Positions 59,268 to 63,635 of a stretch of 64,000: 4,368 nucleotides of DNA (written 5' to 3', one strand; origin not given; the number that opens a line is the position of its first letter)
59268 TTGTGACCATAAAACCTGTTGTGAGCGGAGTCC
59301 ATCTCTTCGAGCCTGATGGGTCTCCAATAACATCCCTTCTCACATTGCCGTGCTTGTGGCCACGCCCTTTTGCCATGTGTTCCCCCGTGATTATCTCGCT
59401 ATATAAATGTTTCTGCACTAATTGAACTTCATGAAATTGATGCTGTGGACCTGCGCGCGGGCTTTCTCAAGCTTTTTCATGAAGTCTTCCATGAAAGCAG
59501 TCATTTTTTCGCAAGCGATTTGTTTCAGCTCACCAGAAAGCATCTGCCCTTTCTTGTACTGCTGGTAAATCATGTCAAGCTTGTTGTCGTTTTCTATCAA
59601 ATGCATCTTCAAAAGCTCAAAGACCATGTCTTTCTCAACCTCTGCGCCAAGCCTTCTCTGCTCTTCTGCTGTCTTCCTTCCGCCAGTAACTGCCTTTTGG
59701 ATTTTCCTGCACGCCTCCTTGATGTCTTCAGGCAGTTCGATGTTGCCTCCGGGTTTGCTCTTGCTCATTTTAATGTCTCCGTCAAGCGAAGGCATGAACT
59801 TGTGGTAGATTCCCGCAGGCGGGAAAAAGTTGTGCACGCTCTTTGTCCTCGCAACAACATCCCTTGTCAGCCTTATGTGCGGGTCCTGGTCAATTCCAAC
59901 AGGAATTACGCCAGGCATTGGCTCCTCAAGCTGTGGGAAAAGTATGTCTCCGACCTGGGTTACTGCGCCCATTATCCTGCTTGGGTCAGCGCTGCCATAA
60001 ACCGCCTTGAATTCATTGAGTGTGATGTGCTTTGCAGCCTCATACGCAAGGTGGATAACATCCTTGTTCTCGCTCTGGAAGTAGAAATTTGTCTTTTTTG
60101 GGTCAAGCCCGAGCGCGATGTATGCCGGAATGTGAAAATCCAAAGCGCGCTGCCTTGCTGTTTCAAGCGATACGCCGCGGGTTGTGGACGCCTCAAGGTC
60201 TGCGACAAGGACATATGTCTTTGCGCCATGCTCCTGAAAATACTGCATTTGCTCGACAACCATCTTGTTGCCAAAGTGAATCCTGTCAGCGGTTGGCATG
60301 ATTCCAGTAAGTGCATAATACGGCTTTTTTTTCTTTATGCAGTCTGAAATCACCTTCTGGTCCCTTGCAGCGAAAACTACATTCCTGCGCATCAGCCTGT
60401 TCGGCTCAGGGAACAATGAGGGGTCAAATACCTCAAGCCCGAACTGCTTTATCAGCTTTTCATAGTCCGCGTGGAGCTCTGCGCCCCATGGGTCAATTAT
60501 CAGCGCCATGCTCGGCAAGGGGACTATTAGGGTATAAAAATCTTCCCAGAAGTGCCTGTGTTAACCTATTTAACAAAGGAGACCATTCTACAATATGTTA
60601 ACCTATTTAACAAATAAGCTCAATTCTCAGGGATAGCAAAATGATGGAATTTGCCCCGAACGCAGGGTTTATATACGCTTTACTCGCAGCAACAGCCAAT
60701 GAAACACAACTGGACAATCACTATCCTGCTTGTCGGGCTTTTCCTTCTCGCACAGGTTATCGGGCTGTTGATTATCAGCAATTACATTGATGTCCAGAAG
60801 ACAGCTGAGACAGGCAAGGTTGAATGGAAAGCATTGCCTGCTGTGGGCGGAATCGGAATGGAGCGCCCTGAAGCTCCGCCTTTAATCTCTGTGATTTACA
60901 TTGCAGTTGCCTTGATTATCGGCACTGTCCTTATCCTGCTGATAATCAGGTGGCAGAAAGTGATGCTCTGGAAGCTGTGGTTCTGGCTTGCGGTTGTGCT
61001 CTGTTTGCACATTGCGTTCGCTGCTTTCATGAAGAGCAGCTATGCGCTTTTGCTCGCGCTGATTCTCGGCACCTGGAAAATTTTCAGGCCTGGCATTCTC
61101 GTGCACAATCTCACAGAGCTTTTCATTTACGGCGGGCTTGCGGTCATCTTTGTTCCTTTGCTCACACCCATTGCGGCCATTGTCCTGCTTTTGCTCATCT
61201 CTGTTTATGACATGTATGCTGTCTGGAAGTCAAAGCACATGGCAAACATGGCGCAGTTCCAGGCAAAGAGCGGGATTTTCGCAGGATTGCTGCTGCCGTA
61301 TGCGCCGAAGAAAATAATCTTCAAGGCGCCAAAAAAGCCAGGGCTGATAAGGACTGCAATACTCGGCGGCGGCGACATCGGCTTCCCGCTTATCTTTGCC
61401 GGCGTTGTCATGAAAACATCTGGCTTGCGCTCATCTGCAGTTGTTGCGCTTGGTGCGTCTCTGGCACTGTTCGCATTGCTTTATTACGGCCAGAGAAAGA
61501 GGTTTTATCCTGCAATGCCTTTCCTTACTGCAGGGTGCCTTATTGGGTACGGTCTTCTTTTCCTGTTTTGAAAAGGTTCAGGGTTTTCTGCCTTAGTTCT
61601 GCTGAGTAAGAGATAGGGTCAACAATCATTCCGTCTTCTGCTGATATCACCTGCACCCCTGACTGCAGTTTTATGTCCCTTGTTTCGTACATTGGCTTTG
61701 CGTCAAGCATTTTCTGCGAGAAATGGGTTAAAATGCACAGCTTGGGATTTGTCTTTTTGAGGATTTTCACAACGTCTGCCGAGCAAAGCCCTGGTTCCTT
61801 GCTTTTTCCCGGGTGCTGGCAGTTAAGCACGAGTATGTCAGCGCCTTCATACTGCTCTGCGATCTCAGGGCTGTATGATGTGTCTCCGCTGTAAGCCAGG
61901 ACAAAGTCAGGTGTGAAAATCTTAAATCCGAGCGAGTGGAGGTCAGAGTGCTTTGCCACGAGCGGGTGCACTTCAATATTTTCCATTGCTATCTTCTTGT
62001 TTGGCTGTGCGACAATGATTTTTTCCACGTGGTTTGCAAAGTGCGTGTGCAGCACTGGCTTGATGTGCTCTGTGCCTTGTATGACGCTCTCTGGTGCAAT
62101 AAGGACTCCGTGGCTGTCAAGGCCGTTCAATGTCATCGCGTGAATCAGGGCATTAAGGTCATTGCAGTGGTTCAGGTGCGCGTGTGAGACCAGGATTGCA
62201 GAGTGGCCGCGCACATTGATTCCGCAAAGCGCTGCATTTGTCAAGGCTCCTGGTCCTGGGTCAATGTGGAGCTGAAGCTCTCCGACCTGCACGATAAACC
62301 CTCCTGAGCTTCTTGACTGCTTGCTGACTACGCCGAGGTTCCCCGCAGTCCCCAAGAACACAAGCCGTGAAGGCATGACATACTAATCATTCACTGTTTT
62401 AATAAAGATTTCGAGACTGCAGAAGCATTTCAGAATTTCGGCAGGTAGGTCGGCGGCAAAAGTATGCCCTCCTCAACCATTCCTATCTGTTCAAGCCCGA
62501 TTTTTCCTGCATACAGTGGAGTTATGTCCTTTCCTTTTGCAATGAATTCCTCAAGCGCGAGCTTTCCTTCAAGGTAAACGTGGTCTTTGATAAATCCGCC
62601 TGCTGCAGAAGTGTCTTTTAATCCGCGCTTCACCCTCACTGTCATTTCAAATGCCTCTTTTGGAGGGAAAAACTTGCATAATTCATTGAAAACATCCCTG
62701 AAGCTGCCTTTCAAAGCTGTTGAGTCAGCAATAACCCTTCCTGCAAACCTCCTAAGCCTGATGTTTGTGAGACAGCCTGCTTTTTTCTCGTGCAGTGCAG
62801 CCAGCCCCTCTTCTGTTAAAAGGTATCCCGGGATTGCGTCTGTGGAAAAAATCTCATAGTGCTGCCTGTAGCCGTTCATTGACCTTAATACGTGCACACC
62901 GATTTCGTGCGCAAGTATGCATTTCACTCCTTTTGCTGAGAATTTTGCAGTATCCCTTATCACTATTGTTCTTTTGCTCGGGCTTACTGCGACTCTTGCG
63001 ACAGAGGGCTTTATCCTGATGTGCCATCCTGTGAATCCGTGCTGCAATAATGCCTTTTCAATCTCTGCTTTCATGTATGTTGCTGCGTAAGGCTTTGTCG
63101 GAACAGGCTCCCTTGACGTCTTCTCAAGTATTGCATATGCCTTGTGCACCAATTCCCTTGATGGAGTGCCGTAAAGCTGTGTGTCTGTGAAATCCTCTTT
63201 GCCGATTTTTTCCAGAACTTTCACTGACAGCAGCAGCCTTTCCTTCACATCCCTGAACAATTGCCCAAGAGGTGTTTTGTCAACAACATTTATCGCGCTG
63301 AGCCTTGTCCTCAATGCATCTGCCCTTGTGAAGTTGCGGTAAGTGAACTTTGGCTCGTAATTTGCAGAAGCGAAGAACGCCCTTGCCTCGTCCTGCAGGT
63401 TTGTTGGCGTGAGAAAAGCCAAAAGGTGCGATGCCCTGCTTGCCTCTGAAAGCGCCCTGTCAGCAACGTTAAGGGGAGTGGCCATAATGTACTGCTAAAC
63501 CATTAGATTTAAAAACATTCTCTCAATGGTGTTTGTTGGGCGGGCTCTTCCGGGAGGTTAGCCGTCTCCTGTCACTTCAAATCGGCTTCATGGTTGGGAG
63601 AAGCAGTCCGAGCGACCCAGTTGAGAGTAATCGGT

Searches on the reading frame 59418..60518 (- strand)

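Call 63: search_protein_families(library=pfam, proteins=[window:59418-60518:-], max_evalue=0.0001)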
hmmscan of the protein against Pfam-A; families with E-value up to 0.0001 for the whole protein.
window:59418-60518:- (366 aa): 1 family
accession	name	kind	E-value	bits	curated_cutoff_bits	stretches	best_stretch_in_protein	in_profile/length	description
PF00579.31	tRNA-synt_1b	-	4e-45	154.8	21.1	1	63-342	2-290/292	tRNA synthetases class I (W and Y)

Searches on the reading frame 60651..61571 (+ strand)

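Call 63: search_protein_families(library=pfam, proteins=[window:60651-61571:+], max_evalue=0.0001)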
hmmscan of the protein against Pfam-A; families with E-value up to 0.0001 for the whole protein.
window:60651-61571:+ (306 aa): 1 family
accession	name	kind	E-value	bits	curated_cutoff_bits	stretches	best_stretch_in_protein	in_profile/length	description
PF06550.16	SPP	-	1.7e-13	51.2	23.9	1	77-304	32-278/283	Signal-peptide peptidase, presenilin aspartyl protease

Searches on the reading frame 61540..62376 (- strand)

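Call 63: search_protein_families(library=pfam, proteins=[window:61540-62376:-], max_evalue=0.0001)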
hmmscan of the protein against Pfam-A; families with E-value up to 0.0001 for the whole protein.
window:61540-62376:- (278 aa): 1 family
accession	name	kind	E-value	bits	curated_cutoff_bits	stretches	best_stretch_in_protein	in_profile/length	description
PF12706.13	Lactamase_B_2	-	2.7e-15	56.9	27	1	37-219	4-200/200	Beta-lactamase superfamily domain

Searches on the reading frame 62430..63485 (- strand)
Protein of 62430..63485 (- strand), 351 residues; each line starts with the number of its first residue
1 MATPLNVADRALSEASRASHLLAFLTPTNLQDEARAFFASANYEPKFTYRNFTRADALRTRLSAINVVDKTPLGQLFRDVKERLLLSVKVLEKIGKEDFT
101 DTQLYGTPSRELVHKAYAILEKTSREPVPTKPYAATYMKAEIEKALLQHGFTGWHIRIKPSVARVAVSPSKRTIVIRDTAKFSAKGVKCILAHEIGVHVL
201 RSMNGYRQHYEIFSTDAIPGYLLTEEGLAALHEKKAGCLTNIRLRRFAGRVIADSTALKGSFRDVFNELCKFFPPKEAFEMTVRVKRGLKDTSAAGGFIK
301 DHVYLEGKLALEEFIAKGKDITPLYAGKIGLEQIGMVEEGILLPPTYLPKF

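Call 63: search_protein_families(library=pfam, proteins=[window:62430-63485:-], max_evalue=0.0001)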
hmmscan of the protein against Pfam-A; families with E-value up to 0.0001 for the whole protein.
window:62430-63485:- (351 aa): 1 family
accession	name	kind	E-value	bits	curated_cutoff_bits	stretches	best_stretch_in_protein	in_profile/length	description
PF08014.17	MATCAP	-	1.5e-50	172.6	27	1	37-350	3-345/365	Microtubule-associated tyrosine carboxypeptidase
